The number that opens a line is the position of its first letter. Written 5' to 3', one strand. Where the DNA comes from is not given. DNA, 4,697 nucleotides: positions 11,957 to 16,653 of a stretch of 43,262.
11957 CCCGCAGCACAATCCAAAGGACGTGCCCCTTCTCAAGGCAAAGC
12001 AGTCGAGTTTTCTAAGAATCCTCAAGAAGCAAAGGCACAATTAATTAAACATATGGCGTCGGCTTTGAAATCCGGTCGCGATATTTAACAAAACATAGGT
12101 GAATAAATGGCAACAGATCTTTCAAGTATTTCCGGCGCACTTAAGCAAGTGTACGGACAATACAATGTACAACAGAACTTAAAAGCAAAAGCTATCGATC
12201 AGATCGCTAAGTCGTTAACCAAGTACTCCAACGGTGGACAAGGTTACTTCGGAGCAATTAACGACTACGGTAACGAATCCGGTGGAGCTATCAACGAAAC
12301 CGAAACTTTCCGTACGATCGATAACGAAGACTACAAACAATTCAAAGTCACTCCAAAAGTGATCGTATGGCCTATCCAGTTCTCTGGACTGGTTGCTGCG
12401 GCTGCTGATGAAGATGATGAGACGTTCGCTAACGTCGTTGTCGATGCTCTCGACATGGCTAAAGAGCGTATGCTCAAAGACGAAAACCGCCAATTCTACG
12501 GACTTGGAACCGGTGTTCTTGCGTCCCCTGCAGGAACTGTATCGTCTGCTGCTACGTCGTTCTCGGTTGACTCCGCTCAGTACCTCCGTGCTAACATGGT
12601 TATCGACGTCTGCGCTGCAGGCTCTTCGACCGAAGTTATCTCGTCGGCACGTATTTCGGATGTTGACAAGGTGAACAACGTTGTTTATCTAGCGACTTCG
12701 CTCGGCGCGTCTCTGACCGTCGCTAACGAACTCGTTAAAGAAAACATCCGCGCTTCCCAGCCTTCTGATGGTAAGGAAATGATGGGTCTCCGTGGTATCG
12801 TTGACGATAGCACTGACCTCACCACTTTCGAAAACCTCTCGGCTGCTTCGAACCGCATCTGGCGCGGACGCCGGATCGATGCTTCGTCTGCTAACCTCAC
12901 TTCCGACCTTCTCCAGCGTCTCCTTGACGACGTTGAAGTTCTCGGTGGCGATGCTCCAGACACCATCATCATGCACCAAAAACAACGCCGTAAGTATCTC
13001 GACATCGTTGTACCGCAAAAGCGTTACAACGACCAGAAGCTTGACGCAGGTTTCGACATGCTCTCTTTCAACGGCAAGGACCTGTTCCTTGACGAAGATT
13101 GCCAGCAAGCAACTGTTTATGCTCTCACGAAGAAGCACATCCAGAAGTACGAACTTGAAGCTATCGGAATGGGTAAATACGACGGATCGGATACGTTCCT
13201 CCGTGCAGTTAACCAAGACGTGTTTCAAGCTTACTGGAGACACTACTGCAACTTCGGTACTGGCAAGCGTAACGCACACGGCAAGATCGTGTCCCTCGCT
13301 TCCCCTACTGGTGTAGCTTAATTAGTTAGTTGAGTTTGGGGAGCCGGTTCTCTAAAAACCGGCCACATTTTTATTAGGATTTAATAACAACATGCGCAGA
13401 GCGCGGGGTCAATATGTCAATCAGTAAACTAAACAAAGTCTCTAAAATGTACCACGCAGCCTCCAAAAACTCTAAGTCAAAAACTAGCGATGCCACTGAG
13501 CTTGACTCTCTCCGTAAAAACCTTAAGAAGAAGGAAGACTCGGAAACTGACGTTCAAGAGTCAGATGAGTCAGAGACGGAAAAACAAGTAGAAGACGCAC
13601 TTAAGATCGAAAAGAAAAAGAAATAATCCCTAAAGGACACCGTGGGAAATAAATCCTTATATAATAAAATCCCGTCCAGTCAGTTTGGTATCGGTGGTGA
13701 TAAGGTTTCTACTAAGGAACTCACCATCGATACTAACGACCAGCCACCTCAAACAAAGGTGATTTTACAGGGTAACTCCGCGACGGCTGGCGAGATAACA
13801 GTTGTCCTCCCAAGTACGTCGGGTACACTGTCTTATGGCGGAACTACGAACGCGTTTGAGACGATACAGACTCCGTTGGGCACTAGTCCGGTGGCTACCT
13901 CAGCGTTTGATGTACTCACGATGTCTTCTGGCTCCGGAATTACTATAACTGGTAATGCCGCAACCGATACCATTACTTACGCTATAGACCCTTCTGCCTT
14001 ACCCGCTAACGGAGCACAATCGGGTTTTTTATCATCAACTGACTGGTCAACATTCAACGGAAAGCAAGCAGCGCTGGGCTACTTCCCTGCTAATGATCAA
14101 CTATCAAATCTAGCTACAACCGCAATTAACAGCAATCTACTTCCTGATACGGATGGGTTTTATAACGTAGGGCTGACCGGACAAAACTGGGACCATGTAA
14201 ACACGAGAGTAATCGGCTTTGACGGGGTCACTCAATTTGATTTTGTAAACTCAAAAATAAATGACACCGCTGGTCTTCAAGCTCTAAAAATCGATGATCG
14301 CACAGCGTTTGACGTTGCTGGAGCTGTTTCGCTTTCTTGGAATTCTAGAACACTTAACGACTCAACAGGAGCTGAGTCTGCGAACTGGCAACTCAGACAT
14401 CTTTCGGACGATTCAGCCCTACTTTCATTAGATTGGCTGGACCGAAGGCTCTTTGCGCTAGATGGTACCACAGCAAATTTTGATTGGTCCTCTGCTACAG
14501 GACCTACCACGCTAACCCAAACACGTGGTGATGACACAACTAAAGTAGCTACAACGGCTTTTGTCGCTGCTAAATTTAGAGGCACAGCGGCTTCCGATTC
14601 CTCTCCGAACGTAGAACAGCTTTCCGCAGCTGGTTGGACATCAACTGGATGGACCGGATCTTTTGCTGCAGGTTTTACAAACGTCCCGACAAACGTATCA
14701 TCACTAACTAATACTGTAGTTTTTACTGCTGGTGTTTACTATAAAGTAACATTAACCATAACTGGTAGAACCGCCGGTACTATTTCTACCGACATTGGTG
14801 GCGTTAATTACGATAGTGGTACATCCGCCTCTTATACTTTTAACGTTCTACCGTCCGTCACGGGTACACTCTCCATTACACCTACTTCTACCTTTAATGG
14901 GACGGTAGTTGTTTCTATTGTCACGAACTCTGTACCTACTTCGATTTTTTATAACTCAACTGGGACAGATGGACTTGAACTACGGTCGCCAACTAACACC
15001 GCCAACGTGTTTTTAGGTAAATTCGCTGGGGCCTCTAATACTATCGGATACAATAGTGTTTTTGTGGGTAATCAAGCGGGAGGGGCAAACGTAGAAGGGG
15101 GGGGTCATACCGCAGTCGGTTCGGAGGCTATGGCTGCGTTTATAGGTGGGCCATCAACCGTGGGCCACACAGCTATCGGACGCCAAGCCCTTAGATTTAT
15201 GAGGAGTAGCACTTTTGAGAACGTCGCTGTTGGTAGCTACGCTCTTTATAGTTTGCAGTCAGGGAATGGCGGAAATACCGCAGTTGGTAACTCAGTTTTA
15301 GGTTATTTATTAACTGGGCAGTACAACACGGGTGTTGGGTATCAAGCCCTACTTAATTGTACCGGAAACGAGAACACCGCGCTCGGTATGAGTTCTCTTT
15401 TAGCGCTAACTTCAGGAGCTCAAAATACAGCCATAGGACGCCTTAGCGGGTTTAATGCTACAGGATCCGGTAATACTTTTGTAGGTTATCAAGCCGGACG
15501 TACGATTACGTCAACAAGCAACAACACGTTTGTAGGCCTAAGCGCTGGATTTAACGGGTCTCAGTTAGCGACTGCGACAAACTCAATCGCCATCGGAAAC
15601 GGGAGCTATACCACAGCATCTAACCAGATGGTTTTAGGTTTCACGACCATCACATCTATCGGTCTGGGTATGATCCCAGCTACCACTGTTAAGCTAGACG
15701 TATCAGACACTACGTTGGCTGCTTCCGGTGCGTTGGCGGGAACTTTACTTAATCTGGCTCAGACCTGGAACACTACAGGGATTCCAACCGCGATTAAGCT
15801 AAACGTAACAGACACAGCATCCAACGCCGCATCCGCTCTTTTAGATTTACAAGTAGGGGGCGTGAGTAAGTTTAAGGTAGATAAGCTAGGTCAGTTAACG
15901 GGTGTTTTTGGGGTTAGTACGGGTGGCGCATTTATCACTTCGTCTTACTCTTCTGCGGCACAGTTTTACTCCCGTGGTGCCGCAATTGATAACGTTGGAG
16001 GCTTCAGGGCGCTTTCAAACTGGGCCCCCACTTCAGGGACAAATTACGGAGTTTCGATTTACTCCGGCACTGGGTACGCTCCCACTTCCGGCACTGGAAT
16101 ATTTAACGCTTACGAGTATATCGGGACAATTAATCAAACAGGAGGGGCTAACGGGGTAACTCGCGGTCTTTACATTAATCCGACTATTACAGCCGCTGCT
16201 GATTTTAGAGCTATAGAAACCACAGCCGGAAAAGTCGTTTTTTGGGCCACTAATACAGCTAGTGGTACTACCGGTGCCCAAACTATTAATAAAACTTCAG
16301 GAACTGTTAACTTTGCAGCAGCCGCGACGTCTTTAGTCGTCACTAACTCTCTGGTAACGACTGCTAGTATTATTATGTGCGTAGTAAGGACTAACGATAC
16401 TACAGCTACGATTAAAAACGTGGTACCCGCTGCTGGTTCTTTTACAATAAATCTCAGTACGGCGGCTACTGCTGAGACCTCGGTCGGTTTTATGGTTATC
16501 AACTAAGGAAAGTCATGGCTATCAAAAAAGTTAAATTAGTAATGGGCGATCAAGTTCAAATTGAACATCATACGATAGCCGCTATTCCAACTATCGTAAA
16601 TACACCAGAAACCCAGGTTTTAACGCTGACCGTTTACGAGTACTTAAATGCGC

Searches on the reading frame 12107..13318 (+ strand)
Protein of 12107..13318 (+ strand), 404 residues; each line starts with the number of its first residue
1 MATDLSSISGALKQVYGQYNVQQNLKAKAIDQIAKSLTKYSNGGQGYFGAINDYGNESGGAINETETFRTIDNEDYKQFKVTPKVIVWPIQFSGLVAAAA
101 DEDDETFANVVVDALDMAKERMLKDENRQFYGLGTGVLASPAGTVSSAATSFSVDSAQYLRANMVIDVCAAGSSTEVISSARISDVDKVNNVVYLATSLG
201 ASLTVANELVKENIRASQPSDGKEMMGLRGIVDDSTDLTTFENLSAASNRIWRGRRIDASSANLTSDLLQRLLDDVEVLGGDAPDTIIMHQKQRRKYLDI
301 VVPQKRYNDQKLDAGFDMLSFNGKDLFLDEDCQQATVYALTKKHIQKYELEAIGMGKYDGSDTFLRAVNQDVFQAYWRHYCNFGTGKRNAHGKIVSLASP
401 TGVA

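Call 15: search_protein_families(library=phrogs, proteins=[window:12107-13318:+], max_evalue=0.001)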
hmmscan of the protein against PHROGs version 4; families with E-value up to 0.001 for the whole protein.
window:12107-13318:+ (404 aa): 2 families
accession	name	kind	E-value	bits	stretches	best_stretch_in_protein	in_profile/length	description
phrog_14242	-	head and packaging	3.1e-37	129.2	1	1-403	1-394/396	major head protein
phrog_9953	-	head and packaging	1.1e-17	65.5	1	204-395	121-327/329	major head protein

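Call 63: search_dna_similar(query=window:12107-13318:+, collection=phages, mode=protein, max_evalue=0.00001, max_rows=15)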
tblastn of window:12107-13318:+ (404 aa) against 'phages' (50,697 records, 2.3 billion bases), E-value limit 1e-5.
Records with a match: 6; places in all: 6; records where one place covers at least 80% of the query: 5.
Best place of each record, by identity: <60% 6.
By first word of the organism name: Caudoviricetes 3; Microbacterium 2; Cellulosimicrobium 1.
By host as written in the record: - 3; Microbacterium paraoxydans NRRL B-14843 2; Cellulosimicrobium sp. 1.
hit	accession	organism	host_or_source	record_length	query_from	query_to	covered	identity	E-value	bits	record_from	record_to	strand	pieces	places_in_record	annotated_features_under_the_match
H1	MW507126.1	Microbacterium phage Shocker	Microbacterium paraoxydans NRRL B-14843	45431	1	397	98%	24.5%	1e-15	85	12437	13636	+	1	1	23: major capsid protein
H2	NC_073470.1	Microbacterium phage Shocker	Microbacterium paraoxydans NRRL B-14843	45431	1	397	98%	24.5%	1e-15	85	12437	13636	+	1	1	23: major capsid protein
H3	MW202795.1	Caudoviricetes sp.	Manatee Spring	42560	1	397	98%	24.2%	6e-12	74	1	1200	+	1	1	major capsid protein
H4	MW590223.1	Cellulosimicrobium phage DS1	Cellulosimicrobium sp.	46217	1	397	98%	23.7%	1e-10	69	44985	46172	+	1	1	hypothetical protein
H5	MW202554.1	Caudoviricetes sp.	Manatee Spring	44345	1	383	95%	23.0%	7e-12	73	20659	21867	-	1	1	hypothetical protein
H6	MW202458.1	Caudoviricetes sp.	Manatee Spring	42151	131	403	68%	26.4%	3e-19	96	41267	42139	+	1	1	major capsid protein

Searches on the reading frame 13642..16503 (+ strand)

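Call 15: search_protein_families(library=phrogs, proteins=[window:13642-16503:+], max_evalue=0.001)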
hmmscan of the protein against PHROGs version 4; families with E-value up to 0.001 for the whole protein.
window:13642-16503:+ (954 aa): 1 family
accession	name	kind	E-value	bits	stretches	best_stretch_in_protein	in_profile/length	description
phrog_4636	-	tail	7.2e-16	58.8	2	569-690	515-642/763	tail spike protein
